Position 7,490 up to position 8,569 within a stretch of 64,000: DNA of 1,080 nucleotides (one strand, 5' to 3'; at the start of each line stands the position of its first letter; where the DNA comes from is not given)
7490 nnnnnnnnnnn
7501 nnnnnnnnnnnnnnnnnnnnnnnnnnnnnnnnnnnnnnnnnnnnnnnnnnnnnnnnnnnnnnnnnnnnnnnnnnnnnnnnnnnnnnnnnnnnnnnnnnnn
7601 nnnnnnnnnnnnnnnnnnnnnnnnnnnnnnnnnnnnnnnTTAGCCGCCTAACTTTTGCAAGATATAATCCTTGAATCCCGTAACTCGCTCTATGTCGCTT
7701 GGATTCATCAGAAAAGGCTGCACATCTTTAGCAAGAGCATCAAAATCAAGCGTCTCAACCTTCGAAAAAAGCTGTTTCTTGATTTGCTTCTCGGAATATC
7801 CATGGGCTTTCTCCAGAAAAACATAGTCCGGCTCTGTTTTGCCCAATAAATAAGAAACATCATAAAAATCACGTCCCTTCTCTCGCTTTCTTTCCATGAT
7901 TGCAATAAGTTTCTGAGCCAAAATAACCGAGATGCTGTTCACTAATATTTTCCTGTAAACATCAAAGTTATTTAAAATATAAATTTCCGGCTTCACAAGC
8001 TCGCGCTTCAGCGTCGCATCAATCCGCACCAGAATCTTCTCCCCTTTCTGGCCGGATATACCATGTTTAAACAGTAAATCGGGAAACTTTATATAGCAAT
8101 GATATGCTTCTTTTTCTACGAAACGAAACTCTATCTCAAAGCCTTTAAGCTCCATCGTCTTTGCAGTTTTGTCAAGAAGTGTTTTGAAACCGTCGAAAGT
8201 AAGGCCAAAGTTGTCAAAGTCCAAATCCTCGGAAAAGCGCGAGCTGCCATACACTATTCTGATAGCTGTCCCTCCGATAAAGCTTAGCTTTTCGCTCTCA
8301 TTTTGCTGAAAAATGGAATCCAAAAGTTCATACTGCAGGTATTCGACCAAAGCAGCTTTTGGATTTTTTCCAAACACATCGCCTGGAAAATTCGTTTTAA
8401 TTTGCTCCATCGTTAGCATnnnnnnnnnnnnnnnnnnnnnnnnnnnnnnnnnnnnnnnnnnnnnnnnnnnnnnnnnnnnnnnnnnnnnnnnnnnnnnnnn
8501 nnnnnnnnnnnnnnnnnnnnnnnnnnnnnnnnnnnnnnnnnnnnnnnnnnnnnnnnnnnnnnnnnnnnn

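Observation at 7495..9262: AbiEi/AbiEii toxin-antitoxin cassette inserted at the pilD 5' end, bounded by a roughly 150-bp imperfect direct duplication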

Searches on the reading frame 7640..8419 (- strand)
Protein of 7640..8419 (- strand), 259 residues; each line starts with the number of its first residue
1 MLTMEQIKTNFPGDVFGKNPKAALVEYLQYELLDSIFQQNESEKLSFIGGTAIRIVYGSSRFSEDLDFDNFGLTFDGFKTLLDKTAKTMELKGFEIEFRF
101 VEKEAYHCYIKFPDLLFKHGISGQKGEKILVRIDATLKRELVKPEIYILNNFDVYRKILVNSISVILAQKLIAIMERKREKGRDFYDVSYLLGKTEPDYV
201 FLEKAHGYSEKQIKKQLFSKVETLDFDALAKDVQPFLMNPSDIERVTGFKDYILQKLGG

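Call 4: search_protein_families(library=pfam, proteins=[window:7640-8419:-], max_evalue=0.01)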
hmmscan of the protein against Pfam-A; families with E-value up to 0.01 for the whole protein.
window:7640-8419:- (259 aa): 1 family
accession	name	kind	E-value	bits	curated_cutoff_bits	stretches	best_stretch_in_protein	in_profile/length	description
PF08843.17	AbiEii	-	2.3e-22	80.5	22.5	1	32-215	2-191/238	Nucleotidyl transferase AbiEii toxin, Type IV TA system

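Call 7: search_protein_families(library=padloc, proteins=[window:7640-8419:-], max_evalue=1)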
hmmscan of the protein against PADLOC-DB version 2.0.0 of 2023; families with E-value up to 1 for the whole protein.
window:7640-8419:- (259 aa): 30 families (the best 25 are shown)
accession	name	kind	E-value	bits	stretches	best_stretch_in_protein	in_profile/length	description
PDLC02313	AbiEii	-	1.1e-87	291.8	1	1-253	1-251/254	AbiEii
PDLC02293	AbiEii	-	4.1e-25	86.8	1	20-245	17-254/270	AbiEii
PDLC02304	AbiEii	-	9.9e-20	69.6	1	26-202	24-198/260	AbiEii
PDLC02296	AbiEii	-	2e-19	67.8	2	26-69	27-70/282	AbiEii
PDLC02323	AbiEii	-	6.4e-18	63.2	1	25-247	21-240/248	AbiEii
PDLC02307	AbiEii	-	8.1e-15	53.2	1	31-199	10-152/219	AbiEii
PDLC02328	AbiEii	-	7.6e-12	43.6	1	40-194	10-144/203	AbiEii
PDLC02324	AbiEii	-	5.3e-09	34.2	2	30-69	11-51/231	AbiEii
PDLC02330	AbiEii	-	1.5e-08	32.6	1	26-194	8-161/219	AbiEii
PDLC02294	AbiEii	-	9.1e-08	30.2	1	36-217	35-220/260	AbiEii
PDLC02306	AbiEii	-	1.5e-07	29.3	2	130-199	143-212/280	AbiEii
PDLC02305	AbiEii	-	1.7e-07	28.8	1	33-241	32-241/306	AbiEii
PDLC02292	AbiEii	-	2.6e-07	28.7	2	27-134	32-129/283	AbiEii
PDLC02318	AbiEii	-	3.8e-07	27.7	1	22-193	19-185/280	AbiEii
PDLC02288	AbiEii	-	9.4e-07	26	2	157-205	167-217/294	AbiEii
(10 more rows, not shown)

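Call 8: search_protein_families(library=ncbifam, proteins=[window:7640-8419:-], max_evalue=1)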
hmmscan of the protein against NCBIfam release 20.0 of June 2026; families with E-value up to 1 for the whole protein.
window:7640-8419:- (259 aa): 0 families

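Call 12: find_encoding_contigs(protein=window:7640-8419:-, flank=10000, max_places=10)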
Protein window:7640-8419:- (259 aa): 2 contigs read that carry it; 1 place shown.
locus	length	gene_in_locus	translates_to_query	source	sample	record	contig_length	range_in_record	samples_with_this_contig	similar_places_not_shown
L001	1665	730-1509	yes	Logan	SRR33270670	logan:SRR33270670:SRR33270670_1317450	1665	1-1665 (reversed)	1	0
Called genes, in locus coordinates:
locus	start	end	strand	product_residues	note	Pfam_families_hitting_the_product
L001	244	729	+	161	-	-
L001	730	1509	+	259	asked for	PF08843:AbiEii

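Call 40: find_homologous_proteins(query=window:7640-8419:-, max_evalue=1e-30)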
Query window:7640-8419:- (259 aa): 6414 proteins with E <= 1e-30 among 8000 candidates; the best 120 are listed.
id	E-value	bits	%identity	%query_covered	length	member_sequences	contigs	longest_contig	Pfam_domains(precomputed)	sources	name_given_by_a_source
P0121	5.5e-163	559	100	99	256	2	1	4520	PF08843.18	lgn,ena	-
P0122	2.2e-136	472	83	100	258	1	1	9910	PF08843.18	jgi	-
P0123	2.5e-133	461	82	100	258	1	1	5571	PF08843.18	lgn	-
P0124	1.8e-116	406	75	99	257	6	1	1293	PF08843.18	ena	-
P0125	3.0e-101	356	65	99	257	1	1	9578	PF08843.18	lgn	-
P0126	2.2e-100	354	64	99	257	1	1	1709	PF08843.18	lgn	-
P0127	3.3e-100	353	65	99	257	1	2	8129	PF08843.18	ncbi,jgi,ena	-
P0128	7.0e-100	352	63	99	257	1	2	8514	PF08843.18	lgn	-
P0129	2.5e-99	350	62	99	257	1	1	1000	PF08843.18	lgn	-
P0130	1.7e-98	347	63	99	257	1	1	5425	PF08843.18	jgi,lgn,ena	-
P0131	1.8e-98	347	65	99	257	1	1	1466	PF08843.18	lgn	-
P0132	2.1e-98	347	61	99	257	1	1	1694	PF08843.18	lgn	-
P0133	2.7e-98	347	64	99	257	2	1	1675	PF08843.18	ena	-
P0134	1.0e-97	345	63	99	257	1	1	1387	PF08843.18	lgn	-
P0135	1.9e-97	344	63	99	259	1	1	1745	PF08843.18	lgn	-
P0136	1.9e-97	344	60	99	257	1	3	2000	PF08843.18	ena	-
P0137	1.9e-97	344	62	99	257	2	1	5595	PF08843.18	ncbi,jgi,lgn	-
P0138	3.7e-97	343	63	99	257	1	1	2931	PF08843.18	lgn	-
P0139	1.1e-96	341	61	99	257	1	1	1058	PF08843.18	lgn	-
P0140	1.6e-96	341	60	99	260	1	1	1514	PF08843.18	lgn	-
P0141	3.2e-96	340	62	99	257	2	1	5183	PF08843.18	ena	-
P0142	3.3e-96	340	63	99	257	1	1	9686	PF08843.18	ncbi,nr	ncbi:nucleotidyl transferase AbiEii/AbiGii toxin family protein [Candidatus Kuenenbacteria bacterium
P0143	8.3e-96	339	61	99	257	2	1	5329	PF08843.18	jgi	-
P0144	1.1e-95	338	62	99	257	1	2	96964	PF08843.18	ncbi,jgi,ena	-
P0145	1.4e-95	338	61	99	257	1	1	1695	PF08843.18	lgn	-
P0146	2.7e-95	337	62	99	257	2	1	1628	PF08843.18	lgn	-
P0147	2.7e-95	337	60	99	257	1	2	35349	PF08843.18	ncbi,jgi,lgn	jgi:predicted nucleotidyltransferase component of viral defense system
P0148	2.9e-95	337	59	99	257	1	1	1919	PF08843.18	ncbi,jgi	jgi:predicted nucleotidyltransferase component of viral defense system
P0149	3.6e-95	337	62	99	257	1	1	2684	PF08843.18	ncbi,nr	ncbi:MAG: nucleotidyl transferase AbiEii/AbiGii toxin family protein [Patescibacteria group bacteriu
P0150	6.9e-95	336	59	99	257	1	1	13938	PF08843.18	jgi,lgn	jgi:predicted nucleotidyltransferase component of viral defense system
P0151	8.5e-95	335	60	99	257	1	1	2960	PF08843.18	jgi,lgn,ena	-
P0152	8.7e-95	335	63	99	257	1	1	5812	PF08843.18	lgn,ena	-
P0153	9.5e-95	335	61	99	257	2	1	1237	PF08843.18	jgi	-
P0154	1.2e-94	335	60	99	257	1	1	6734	PF08843.18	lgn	-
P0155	1.6e-94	334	61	99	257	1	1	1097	PF08843.18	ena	-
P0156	1.7e-94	334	59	99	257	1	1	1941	PF08843.18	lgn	-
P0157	1.9e-94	334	63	99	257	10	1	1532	PF08843.18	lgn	-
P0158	2.0e-94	334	61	99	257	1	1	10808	PF08843.18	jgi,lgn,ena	-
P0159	2.5e-94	334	60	99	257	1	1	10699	PF08843.18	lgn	-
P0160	3.5e-94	333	61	99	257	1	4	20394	PF08843.18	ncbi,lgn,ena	-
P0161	3.6e-94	333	60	99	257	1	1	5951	PF08843.18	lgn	-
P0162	3.8e-94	333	61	99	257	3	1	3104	PF08843.18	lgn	-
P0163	4.6e-94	333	61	99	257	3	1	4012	PF08843.18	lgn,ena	-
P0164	5.8e-94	333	60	100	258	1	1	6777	PF08843.18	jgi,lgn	jgi:predicted nucleotidyltransferase component of viral defense system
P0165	6.7e-94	332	61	99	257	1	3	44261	PF08843.18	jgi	-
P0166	8.6e-94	332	60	99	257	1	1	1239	PF08843.18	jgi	jgi:predicted nucleotidyltransferase component of viral defense system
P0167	1.5e-93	331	60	99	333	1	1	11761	PF08843.18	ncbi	ncbi:MAG: nucleotidyl transferase AbiEii/AbiGii toxin family protein [bacterium]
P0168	1.7e-93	331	61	99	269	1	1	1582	PF08843.18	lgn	-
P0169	5.6e-93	329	60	99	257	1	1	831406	PF08843.18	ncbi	-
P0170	6.0e-93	329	61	99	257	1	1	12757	PF08843.18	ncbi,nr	ncbi:MAG: nucleotidyl transferase AbiEii/AbiGii toxin family protein [bacterium]|nr:nucleotidyl tran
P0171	6.6e-93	329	60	99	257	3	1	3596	PF08843.18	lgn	-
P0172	9.6e-93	329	61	99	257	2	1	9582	PF08843.18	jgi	-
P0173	1.1e-92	328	60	99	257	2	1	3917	PF08843.18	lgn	-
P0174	1.1e-92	328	58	99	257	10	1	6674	PF08843.18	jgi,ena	-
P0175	1.5e-92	328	60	99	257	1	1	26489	PF08843.18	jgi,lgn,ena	-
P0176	1.6e-92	328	62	99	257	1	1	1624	PF08843.18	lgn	-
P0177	2.0e-92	328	61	99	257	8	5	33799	PF08843.18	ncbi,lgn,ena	ncbi:MAG: nucleotidyl transferase AbiEii/AbiGii toxin family protein [Patescibacteria group bacteriu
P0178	2.4e-92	327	60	99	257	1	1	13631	PF08843.18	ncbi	ncbi:MAG: nucleotidyl transferase AbiEii/AbiGii toxin family protein [bacterium]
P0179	3.7e-92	327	60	99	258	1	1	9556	PF08843.18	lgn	-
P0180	4.5e-92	326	60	99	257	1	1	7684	PF08843.18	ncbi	-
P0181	5.9e-92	326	60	99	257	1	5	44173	PF08843.18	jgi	-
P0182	7.0e-92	326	60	99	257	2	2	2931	PF08843.18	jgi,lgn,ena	-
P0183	1.9e-91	324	60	100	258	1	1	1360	PF08843.18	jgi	jgi:predicted nucleotidyltransferase component of viral defense system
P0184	2.0e-91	324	61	100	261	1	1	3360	PF08843.18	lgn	-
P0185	2.1e-91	324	59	99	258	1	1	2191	PF08843.18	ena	-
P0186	3.1e-91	324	59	99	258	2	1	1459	PF08843.18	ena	-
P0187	3.2e-91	324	60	99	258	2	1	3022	PF08843.18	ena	-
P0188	6.4e-91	323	59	99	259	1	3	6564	PF08843.18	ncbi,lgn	-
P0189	6.4e-91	323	59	99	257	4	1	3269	PF08843.18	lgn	-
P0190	7.8e-91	322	59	99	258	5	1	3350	PF08843.18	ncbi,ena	-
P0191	8.3e-91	322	57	100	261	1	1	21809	PF08843.18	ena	-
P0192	1.2e-90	322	59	99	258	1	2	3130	PF08843.18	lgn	-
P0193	1.5e-90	321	59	99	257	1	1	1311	PF08843.18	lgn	-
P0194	2.0e-90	321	59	99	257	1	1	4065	PF08843.18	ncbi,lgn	-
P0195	2.1e-90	321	66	89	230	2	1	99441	PF08843.18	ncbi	ncbi:MAG: nucleotidyl transferase AbiEii/AbiGii toxin family protein, partial [Candidatus Taylorbact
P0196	2.2e-90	321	58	99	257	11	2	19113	PF08843.18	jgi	jgi:predicted nucleotidyltransferase component of viral defense system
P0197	3.9e-90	320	60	99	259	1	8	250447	PF08843.18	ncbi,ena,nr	ncbi:MAG: nucleotidyl transferase AbiEii/AbiGii toxin family protein [Candidatus Pacebacteria bacter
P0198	5.1e-90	320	60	99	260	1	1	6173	PF08843.18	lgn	-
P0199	5.4e-90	320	57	99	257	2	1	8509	PF08843.18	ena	-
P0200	5.4e-90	320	59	99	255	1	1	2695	PF08843.18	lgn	-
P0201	5.8e-90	319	60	99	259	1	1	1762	PF08843.18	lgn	-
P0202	6.6e-90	319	60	99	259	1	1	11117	PF08843.18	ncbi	ncbi:MAG: nucleotidyl transferase AbiEii/AbiGii toxin family protein [Minisyncoccia bacterium]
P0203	8.7e-90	319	58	99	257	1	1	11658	PF08843.18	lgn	-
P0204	1.1e-89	319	58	99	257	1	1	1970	PF08843.18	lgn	-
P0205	1.2e-89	318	56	99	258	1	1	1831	PF08843.18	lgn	-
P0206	1.5e-89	318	61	93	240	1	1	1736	PF08843.18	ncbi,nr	ncbi:MAG: nucleotidyl transferase AbiEii/AbiGii toxin family protein, partial [Candidatus Falkowbact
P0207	2.0e-89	318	58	99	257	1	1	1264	PF08843.18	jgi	jgi:predicted nucleotidyltransferase component of viral defense system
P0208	2.4e-89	317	60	99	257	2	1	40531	PF08843.18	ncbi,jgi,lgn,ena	ncbi:MAG: nucleotidyl transferase AbiEii/AbiGii toxin family protein [Candidatus Paceibacterota bact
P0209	2.6e-89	317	60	99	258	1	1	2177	PF08843.18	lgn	-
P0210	2.6e-89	317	58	99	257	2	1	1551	PF08843.18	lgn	-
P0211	2.9e-89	317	60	99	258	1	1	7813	PF08843.18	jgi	jgi:predicted nucleotidyltransferase component of viral defense system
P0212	4.0e-89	317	58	99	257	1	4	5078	PF08843.18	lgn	-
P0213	6.6e-89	316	58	99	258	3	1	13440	PF08843.18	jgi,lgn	jgi:predicted nucleotidyltransferase component of viral defense system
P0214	8.7e-89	316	60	99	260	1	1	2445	PF08843.18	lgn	-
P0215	1.0e-88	315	58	99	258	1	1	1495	PF08843.18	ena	-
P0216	1.2e-88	315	59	99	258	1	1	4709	PF08843.18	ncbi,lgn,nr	ncbi:MAG: nucleotidyl transferase AbiEii/AbiGii toxin family protein [Patescibacteria group bacteriu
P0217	1.4e-88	315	57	99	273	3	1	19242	PF08843.18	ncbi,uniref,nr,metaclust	ncbi:hypothetical protein A2Y83_01405 [Candidatus Falkowbacteria bacterium RBG_13_39_14]|uniref:Nucl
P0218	1.6e-88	315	57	99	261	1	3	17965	PF08843.18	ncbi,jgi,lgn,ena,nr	ncbi:nucleotidyl transferase AbiEii/AbiGii toxin family protein [Patescibacteria group bacterium]|nr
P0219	2.4e-88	314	58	99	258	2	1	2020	PF08843.18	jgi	-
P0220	3.0e-88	314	58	99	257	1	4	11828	PF08843.18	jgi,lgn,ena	-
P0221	3.5e-88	314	58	99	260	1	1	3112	PF08843.18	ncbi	-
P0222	4.5e-88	313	59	99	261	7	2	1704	PF08843.18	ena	-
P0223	4.8e-88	313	59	99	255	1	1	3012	PF08843.18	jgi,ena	-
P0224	8.6e-88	312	57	98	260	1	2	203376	PF08843.18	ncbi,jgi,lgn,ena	-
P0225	9.4e-88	312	58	99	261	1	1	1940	PF08843.18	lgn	-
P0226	1.0e-87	312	58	99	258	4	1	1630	PF08843.18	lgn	-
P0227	1.1e-87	312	59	99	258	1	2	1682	PF08843.18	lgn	-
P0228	1.5e-87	312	55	99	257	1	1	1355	PF08843.18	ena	-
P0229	1.7e-87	311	57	99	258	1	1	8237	PF08843.18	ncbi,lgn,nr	ncbi:MAG: nucleotidyl transferase AbiEii/AbiGii toxin family protein [Patescibacteria group bacteriu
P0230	1.9e-87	311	56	99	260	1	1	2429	PF08843.18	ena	-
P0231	2.0e-87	311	57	99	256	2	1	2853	PF08843.18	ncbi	-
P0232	6.8e-87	309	57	100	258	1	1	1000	PF08843.18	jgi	jgi:predicted nucleotidyltransferase component of viral defense system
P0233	7.2e-87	309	58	99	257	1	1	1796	PF08843.18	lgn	-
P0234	9.5e-87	309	57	100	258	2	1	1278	PF08843.18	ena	-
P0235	9.8e-87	309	56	99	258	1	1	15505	PF08843.18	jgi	jgi:predicted nucleotidyltransferase component of viral defense system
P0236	1.4e-86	308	58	98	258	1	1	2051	PF08843.18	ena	-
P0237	1.7e-86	308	57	99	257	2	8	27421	PF08843.18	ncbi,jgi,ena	-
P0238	1.8e-86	308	56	99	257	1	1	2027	PF08843.18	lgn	-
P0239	2.5e-86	308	55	99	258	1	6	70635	PF08843.18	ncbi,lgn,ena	ncbi:MAG: nucleotidyl transferase AbiEii/AbiGii toxin family protein [Patescibacteria group bacteriu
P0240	2.6e-86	308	56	100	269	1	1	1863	PF08843.18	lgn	-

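Call 41: find_encoding_contigs(protein=P0123, flank=5000, max_places=3)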
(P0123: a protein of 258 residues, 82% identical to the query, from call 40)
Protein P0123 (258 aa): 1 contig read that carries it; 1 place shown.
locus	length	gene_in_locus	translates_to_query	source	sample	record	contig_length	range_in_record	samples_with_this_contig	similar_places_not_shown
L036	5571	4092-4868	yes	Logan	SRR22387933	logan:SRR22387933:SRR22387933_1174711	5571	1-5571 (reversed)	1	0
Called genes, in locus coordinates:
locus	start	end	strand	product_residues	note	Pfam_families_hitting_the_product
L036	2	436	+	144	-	?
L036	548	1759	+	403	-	PF28597:T2SSF_N, PF00482:T2SSF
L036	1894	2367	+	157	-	PF07963:N_methyl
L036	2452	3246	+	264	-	PF07963:N_methyl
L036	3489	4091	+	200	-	-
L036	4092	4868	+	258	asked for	PF08843:AbiEii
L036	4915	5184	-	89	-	PF05016:ParE_toxin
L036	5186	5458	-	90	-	PF02604:PhdYeFM_antitox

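Call 42: find_encoding_contigs(protein=P0144, flank=5000, max_places=3)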
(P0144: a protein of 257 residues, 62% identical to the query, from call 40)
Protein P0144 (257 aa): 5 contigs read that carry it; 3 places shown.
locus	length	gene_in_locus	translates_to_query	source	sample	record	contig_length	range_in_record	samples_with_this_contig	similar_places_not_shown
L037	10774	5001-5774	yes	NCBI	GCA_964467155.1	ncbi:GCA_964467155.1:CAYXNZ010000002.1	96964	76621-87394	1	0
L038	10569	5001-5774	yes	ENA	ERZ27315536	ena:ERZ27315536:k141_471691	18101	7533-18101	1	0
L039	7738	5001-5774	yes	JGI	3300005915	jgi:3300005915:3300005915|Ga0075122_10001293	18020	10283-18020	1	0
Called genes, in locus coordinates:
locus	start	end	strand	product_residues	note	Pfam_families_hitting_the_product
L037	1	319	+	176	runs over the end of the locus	PF20221:DUF6580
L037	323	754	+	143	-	PF04138:GtrA_DPMS_TM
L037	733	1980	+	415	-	PF13439:Glyco_transf_4, PF00534:Glycos_transf_1, PF13692:Glyco_trans_1_4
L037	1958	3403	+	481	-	PF02310:B12-binding, PF04055:Radical_SAM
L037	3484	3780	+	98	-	PF01541:GIY-YIG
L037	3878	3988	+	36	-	-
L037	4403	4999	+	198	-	-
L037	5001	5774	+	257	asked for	PF08843:AbiEii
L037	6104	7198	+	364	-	PF02661:Fic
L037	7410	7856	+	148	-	PF01797:Y1_Tnp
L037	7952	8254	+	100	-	PF01541:GIY-YIG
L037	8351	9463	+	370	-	PF13439:Glyco_transf_4, PF13579:Glyco_trans_4_4 (weak), PF20706:GT4-conflict, PF00534:Glycos_transf_1, PF13692:Glyco_trans_1_4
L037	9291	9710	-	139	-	-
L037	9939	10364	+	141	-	PF13489:Methyltransf_23, PF13847:Methyltransf_31 (weak), PF13649:Methyltransf_25 (weak), PF08241:Methyltransf_11, PF08242:Methyltransf_12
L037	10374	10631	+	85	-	-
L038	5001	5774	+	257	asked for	PF08843:AbiEii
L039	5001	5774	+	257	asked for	PF08843:AbiEii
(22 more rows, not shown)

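Call 43: find_encoding_contigs(protein=P0169, flank=5000, max_places=3)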
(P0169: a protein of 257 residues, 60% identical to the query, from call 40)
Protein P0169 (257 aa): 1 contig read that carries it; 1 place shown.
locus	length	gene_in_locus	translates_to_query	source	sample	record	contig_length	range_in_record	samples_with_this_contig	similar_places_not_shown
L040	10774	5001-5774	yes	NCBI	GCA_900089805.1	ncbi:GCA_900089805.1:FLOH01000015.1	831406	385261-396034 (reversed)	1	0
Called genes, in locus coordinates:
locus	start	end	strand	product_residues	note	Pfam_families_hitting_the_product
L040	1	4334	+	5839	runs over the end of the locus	PF17373:DUF5395 (faint)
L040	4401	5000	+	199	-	-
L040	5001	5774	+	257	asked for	PF08843:AbiEii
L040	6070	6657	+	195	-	PF13473:Cupredoxin_1 (weak)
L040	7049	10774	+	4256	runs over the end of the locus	-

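Call 57: search_solved_structures(query=window:7640-8419:-, max_evalue=0.01, show_alignments=2)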
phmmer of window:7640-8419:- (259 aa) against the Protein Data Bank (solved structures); distinct sequences matched with E-value up to 0.01: 2.
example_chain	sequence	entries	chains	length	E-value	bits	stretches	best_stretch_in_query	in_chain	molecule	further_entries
4o8s_A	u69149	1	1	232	0.0025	20.9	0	36-69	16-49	Putative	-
4ok0_A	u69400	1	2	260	0.0028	20.8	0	33-69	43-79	Putative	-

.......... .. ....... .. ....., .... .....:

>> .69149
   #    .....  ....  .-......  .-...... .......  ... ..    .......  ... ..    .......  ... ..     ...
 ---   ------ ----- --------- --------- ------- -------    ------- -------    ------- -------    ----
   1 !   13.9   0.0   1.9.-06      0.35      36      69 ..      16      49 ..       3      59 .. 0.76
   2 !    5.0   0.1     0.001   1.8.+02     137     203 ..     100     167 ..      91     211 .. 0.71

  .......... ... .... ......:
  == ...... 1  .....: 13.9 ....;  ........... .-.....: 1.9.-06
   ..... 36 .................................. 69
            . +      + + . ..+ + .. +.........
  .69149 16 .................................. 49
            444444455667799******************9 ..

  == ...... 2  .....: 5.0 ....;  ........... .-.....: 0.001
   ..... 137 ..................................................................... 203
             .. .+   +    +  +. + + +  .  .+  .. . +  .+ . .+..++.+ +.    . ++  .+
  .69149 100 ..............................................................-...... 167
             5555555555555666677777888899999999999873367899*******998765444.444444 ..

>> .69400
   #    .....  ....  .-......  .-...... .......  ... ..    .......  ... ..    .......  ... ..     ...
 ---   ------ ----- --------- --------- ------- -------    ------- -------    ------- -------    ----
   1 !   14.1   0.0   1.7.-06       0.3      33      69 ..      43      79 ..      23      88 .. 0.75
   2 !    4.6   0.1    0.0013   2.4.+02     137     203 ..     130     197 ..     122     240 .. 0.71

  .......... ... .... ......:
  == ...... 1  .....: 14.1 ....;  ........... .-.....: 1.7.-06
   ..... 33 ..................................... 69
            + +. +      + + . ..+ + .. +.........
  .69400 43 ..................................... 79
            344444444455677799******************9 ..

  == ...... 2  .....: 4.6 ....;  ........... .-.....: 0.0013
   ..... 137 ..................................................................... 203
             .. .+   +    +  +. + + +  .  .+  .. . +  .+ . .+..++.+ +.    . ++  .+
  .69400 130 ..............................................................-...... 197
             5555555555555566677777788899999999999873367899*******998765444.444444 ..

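Call 84: find_related_loci(query=window:7640-8419:-, collection=viral_contigs, flank=5000)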
Query window:7640-8419:- (259 aa) in viral_contigs; peptide patterns used: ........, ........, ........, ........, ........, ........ (x = any residue, [..] = any of these).
28 stretches matched a pattern, but none encodes a relative of the query by tblastn (E <= 1e-3).
